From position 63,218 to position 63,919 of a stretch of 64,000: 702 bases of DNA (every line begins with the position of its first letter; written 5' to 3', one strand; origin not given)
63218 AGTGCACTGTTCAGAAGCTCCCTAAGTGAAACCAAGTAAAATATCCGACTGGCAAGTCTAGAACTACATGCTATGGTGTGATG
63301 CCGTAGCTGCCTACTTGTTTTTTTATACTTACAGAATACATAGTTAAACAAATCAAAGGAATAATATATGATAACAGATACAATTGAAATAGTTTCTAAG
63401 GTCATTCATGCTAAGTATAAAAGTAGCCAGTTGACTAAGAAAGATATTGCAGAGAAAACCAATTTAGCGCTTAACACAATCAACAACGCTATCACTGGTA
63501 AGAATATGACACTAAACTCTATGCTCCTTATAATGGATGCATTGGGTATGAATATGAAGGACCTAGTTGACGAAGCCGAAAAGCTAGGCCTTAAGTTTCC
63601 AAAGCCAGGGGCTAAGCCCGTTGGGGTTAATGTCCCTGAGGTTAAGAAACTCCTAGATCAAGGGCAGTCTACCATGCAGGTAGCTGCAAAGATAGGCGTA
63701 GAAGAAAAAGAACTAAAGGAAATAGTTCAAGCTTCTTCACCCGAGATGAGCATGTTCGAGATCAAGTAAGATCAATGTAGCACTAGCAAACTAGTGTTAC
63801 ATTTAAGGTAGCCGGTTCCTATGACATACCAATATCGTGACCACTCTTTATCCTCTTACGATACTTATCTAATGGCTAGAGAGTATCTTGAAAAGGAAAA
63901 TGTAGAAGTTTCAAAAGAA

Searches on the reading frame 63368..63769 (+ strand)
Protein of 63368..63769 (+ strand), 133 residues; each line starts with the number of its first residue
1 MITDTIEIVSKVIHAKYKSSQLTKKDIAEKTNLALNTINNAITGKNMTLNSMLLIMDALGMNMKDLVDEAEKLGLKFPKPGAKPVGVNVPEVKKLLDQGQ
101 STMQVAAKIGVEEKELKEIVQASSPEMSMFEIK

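Call 50: search_protein_families(library=pfam, proteins=[window:63368-63769:+], max_evalue=0.001)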
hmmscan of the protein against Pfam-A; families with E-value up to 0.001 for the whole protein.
window:63368-63769:+ (133 aa): 1 family
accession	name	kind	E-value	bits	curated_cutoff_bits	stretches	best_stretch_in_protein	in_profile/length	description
PF13443.12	HTH_26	-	3.1e-07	31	22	1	21-67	10-58/63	Cro/C1-type HTH DNA-binding domain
